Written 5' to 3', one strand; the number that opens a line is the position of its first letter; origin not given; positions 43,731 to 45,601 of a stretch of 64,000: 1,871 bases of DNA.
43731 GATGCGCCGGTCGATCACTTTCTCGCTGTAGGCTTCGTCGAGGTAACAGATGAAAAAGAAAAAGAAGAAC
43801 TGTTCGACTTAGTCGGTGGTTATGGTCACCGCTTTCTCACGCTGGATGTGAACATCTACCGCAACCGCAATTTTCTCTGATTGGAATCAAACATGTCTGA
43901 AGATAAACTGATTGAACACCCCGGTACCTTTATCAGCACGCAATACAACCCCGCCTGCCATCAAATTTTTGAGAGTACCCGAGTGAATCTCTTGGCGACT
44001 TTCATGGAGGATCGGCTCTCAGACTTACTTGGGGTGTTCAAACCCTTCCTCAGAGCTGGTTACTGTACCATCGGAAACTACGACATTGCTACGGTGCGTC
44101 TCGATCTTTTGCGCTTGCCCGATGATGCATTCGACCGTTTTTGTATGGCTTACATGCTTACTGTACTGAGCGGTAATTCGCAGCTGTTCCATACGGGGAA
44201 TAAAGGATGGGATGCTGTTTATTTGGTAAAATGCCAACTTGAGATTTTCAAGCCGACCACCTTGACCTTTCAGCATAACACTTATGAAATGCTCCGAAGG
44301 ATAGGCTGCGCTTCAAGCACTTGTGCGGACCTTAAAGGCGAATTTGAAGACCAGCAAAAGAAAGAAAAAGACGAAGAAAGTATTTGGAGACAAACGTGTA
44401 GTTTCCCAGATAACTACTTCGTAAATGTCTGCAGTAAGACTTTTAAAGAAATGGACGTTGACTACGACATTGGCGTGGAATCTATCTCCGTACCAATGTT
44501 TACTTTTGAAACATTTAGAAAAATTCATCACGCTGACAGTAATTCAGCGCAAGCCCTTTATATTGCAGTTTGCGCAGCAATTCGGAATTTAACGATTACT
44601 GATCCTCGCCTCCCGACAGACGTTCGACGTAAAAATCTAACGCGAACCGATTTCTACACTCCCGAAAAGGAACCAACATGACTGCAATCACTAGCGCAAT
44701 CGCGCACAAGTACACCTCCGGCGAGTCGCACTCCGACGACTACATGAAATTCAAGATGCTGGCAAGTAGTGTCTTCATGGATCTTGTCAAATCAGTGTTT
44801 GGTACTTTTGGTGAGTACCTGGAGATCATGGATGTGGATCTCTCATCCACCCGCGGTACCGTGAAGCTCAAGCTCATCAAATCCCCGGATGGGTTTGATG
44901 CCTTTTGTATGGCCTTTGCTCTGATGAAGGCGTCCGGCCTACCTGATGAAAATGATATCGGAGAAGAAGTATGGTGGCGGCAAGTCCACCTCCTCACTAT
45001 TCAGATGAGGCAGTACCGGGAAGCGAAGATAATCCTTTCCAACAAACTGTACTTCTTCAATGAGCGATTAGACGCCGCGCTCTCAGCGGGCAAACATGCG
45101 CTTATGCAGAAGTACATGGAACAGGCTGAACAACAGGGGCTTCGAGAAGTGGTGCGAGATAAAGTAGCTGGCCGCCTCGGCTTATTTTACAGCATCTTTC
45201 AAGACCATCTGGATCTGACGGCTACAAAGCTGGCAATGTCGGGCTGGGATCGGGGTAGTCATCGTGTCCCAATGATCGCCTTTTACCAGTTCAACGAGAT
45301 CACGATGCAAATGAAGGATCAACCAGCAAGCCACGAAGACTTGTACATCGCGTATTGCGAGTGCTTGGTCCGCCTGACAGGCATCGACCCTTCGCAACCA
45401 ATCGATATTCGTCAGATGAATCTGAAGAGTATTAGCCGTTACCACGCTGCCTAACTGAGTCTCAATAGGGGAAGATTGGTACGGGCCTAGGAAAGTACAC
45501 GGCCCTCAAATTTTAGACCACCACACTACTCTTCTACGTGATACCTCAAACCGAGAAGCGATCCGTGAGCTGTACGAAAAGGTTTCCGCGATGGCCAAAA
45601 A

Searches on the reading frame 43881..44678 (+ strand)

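Call 8: search_protein_families(library=pfam, proteins=[window:43881-44678:+], max_evalue=0.1)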
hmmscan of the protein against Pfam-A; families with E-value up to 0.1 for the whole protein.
window:43881-44678:+ (266 aa): 0 families

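Call 9: search_protein_families(library=phrogs, proteins=[window:43881-44678:+], max_evalue=0.1)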
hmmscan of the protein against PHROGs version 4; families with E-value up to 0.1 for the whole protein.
window:43881-44678:+ (266 aa): 0 families

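Call 39: search_protein_families(library=ncbifam, proteins=[window:43881-44678:+], max_evalue=0.1)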
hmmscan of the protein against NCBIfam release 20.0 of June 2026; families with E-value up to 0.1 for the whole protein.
window:43881-44678:+ (266 aa): 1 family
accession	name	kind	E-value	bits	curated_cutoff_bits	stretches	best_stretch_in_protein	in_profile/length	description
NF004734.0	PRK06074.2-1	equivalog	0.045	13.8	169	1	149-246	10-101/164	NADH-quinone oxidoreductase subunit C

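Call 40: search_protein_families(library=padloc, proteins=[window:43881-44678:+], max_evalue=0.1)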
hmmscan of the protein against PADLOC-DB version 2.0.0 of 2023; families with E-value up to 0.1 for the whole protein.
window:43881-44678:+ (266 aa): 0 families

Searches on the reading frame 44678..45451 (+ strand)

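Call 8: search_protein_families(library=pfam, proteins=[window:44678-45451:+], max_evalue=0.1)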
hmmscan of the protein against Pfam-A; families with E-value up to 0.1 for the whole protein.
window:44678-45451:+ (258 aa): 0 families

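Call 9: search_protein_families(library=phrogs, proteins=[window:44678-45451:+], max_evalue=0.1)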
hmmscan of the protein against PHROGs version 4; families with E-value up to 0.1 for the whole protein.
window:44678-45451:+ (258 aa): 1 family
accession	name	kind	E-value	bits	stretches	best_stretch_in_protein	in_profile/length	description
phrog_36256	-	unknown function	0.082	13.8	0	101-133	12-44/55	-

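Call 39: search_protein_families(library=ncbifam, proteins=[window:44678-45451:+], max_evalue=0.1)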
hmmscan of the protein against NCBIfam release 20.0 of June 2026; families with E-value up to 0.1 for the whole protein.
window:44678-45451:+ (258 aa): 0 families

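Call 40: search_protein_families(library=padloc, proteins=[window:44678-45451:+], max_evalue=0.1)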
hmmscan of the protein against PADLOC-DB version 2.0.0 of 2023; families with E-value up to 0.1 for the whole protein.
window:44678-45451:+ (258 aa): 0 families
